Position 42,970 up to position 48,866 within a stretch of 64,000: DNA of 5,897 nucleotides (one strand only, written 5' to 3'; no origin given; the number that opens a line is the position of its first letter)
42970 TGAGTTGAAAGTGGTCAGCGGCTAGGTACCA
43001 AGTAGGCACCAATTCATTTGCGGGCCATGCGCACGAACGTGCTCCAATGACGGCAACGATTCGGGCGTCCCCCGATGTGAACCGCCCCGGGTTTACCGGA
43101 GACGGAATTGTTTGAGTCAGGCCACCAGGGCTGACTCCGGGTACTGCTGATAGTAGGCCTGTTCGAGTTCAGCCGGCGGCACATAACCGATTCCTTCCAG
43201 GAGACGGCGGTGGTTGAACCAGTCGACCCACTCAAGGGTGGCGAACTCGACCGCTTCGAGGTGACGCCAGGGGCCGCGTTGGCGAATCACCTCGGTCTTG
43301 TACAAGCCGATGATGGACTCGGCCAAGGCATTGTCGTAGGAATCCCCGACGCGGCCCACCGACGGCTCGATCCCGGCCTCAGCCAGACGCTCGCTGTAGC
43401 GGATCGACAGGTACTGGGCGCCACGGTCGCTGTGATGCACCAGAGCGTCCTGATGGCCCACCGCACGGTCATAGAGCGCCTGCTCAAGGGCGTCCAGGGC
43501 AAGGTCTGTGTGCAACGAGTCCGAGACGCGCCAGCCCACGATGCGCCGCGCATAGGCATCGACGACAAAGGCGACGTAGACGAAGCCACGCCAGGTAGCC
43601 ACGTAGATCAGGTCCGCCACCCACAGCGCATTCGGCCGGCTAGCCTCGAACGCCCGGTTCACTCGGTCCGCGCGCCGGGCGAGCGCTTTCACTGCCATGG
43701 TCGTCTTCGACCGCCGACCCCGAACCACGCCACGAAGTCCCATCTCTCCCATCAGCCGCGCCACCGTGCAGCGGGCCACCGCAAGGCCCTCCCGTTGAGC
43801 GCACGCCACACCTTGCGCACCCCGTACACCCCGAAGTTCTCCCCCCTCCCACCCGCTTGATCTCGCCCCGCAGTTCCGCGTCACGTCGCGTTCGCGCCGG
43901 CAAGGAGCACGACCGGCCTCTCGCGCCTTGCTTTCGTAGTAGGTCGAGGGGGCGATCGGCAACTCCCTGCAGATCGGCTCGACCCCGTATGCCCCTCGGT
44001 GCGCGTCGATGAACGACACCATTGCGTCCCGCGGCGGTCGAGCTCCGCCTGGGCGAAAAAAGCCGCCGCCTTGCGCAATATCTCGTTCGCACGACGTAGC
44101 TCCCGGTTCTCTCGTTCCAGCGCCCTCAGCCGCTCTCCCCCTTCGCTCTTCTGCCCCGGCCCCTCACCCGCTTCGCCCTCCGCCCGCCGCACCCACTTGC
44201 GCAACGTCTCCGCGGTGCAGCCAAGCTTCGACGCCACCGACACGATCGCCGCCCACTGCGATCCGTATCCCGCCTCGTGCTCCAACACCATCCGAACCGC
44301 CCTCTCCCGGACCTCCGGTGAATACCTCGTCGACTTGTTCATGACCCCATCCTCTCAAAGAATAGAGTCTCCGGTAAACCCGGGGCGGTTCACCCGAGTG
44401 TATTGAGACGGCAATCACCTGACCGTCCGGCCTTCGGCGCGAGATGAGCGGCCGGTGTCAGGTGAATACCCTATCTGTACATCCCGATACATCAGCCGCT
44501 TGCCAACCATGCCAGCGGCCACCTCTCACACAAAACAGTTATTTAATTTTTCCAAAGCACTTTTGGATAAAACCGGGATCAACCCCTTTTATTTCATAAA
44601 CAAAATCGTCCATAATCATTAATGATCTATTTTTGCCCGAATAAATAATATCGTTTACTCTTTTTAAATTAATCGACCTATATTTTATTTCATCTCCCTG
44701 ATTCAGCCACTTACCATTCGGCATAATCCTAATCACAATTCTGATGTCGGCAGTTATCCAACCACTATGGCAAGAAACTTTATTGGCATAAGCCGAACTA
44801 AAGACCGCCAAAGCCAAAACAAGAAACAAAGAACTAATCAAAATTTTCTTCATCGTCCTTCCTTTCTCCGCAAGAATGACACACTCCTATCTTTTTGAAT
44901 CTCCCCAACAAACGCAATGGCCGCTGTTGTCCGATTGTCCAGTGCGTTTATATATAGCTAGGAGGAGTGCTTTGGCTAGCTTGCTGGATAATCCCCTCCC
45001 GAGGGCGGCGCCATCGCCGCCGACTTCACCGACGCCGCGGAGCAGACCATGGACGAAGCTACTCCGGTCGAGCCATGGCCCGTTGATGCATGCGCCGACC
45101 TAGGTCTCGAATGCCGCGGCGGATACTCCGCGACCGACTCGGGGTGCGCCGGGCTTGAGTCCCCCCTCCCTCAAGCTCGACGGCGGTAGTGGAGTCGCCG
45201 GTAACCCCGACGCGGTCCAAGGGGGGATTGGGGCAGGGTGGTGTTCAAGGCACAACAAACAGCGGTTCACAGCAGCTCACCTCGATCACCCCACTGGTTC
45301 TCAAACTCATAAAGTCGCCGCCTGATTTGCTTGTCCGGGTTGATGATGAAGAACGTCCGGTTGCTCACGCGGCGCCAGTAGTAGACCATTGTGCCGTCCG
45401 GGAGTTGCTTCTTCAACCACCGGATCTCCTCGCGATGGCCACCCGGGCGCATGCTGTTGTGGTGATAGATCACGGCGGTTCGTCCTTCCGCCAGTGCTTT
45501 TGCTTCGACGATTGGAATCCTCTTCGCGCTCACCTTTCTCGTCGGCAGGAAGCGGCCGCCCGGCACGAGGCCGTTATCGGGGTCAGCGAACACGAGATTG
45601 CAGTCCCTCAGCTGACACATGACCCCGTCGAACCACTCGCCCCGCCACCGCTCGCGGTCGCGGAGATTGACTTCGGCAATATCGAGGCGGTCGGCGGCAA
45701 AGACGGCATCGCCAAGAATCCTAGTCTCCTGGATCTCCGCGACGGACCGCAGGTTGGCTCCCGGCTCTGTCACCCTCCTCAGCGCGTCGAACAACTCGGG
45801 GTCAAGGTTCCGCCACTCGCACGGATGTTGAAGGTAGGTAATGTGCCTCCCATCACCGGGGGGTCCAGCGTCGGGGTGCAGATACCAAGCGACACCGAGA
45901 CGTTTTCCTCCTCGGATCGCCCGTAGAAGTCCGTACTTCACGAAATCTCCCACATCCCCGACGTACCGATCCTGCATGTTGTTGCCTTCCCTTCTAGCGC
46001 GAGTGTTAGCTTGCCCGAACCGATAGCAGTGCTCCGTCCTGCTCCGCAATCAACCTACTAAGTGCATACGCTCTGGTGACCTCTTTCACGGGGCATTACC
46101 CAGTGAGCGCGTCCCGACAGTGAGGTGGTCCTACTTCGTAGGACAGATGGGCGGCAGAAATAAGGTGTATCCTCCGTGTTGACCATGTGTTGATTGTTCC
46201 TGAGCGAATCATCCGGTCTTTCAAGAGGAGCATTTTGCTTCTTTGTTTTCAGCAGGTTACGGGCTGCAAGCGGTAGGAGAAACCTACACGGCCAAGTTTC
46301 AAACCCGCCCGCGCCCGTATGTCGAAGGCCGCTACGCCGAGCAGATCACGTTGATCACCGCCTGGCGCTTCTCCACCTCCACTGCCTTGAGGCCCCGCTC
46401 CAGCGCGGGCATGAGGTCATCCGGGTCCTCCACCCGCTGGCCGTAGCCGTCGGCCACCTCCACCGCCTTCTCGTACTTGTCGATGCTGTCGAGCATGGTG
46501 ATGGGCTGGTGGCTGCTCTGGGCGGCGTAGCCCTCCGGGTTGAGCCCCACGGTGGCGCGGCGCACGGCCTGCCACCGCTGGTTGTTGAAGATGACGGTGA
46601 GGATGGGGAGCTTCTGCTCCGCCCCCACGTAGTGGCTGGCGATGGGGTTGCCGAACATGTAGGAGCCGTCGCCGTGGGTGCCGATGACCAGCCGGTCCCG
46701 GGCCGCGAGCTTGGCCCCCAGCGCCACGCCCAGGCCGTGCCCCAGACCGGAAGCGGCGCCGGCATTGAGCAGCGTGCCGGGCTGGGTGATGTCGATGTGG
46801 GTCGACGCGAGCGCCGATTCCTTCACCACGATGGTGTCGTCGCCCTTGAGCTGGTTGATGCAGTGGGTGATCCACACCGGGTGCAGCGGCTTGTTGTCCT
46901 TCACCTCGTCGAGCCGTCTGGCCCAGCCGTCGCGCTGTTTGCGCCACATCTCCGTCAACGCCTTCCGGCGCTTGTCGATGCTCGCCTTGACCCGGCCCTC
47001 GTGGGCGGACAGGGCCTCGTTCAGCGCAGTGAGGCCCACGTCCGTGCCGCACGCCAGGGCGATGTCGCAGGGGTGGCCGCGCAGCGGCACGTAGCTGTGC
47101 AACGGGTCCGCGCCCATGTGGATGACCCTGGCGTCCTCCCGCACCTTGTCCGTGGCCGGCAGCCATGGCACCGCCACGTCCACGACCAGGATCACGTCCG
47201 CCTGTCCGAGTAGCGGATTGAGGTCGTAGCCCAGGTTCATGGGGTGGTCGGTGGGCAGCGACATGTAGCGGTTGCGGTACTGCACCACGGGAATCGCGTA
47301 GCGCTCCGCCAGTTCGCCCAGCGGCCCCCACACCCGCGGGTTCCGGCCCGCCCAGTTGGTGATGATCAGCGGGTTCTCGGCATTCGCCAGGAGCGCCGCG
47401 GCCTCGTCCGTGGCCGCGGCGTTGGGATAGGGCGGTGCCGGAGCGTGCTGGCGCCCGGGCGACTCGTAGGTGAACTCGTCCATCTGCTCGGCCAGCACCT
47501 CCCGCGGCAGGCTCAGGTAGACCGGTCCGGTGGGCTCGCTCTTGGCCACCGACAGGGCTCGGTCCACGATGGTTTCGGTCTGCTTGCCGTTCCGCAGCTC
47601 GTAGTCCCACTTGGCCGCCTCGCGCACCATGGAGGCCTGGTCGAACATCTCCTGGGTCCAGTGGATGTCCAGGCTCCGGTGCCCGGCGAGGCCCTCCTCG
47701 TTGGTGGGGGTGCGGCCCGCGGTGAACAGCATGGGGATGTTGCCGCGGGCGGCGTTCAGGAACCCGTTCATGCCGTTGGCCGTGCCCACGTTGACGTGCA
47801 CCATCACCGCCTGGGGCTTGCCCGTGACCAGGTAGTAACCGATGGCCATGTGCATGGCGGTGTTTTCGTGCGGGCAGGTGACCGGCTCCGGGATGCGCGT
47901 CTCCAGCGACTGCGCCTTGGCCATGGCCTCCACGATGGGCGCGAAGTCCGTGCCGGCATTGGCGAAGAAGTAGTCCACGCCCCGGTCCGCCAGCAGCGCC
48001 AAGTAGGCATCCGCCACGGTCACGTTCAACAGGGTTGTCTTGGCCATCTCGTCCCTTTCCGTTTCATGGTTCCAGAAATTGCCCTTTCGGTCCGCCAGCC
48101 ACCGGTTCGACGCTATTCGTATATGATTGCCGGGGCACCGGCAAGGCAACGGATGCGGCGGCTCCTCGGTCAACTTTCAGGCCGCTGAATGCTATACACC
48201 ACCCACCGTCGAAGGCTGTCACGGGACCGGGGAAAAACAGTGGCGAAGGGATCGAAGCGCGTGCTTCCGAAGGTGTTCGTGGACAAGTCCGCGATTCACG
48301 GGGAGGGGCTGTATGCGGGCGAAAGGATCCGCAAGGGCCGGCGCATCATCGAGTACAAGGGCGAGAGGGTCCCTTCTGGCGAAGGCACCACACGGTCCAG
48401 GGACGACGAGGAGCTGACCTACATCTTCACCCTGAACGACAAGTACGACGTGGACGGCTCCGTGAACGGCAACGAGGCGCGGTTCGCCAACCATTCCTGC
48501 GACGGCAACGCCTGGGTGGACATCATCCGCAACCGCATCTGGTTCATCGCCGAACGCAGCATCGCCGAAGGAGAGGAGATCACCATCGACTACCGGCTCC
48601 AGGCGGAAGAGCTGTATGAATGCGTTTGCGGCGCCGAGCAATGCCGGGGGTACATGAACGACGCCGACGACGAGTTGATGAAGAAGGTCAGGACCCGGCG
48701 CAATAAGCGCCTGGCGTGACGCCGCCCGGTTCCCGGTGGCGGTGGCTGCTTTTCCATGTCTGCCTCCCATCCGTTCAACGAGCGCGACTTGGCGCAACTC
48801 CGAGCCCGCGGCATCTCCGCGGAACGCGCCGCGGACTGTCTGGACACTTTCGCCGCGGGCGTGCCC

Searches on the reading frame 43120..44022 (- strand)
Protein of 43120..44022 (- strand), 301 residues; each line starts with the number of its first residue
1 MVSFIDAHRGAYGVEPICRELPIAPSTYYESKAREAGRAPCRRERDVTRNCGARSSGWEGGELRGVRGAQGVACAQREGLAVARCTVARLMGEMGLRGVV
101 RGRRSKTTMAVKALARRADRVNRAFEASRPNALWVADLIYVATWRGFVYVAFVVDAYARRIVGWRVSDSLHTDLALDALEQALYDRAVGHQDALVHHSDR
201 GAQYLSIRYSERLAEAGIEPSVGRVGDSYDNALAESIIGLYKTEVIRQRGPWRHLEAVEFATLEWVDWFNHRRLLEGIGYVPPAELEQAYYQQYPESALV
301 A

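Call 21: search_protein_families(library=pfam, proteins=[window:43120-44022:-], max_evalue=0.001)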
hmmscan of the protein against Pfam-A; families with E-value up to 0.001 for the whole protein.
window:43120-44022:- (301 aa): 4 families
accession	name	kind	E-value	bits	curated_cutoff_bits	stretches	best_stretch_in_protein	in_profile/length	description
PF00665.32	rve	-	7e-23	81.3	32.6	1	128-227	2-101/102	Integrase core domain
PF13683.12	rve_3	-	5.9e-12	45.6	26.5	1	217-283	2-67/67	Integrase core domain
PF13276.12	HTH_21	-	5.7e-08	33.3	28.1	1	76-104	31-60/60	HTH-like domain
PF13333.12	rve_2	-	0.00019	22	22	1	235-285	1-50/56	Integrase core domain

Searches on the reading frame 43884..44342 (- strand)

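Call 49: search_protein_families(library=pfam, proteins=[window:43884-44342:-], max_evalue=0.001)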
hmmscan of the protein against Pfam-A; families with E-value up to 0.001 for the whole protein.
window:43884-44342:- (153 aa): 2 families
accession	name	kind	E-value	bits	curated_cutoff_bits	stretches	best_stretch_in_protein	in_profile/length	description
PF01527.26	HTH_Tnp_1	-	1.2e-13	51.6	24.1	1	1-86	1-74/75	Transposase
PF13518.12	HTH_28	-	0.00075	20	25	0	12-56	2-38/52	Helix-turn-helix domain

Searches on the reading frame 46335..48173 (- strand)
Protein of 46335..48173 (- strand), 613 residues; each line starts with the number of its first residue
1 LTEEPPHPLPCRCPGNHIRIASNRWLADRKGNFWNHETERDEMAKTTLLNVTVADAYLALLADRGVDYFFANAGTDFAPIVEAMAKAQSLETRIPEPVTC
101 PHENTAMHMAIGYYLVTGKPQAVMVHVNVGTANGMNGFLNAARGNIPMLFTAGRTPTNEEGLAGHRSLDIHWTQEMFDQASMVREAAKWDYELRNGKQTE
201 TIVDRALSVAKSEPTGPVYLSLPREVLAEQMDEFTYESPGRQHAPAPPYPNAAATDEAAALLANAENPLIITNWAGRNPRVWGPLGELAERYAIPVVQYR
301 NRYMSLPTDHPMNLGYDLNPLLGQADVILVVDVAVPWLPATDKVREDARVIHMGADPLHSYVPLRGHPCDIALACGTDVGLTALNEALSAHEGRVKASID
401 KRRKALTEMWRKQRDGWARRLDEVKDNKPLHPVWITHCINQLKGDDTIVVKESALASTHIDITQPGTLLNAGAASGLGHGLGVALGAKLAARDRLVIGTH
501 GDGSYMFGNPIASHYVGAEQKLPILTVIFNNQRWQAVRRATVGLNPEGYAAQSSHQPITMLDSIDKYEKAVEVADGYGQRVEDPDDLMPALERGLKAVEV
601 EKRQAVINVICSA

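Call 47: search_protein_families(library=pfam, proteins=[window:46335-48173:-], max_evalue=0.00001)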
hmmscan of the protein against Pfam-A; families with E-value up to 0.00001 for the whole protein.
window:46335-48173:- (613 aa): 3 families
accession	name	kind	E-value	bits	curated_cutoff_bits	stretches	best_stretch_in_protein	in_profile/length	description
PF02776.23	TPP_enzyme_N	-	1.1e-26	93.3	26.8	1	52-182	2-119/119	Thiamine pyrophosphate enzyme, N-terminal TPP binding domain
PF02775.26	TPP_enzyme_C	-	4.7e-19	69.1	21.9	1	456-600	9-142/151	Thiamine pyrophosphate enzyme, C-terminal TPP binding domain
PF00205.28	TPP_enzyme_M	-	5.9e-11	42.7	30.4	1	256-358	2-114/137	Thiamine pyrophosphate enzyme, central domain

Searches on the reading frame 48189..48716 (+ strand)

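Call 47: search_protein_families(library=pfam, proteins=[window:48189-48716:+], max_evalue=0.00001)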
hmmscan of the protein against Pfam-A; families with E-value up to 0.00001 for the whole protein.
window:48189-48716:+ (176 aa): 1 family
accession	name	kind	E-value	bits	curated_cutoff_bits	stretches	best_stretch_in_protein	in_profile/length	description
PF00856.33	SET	-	1.1e-20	74.4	22.4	1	38-135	1-104/105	SET domain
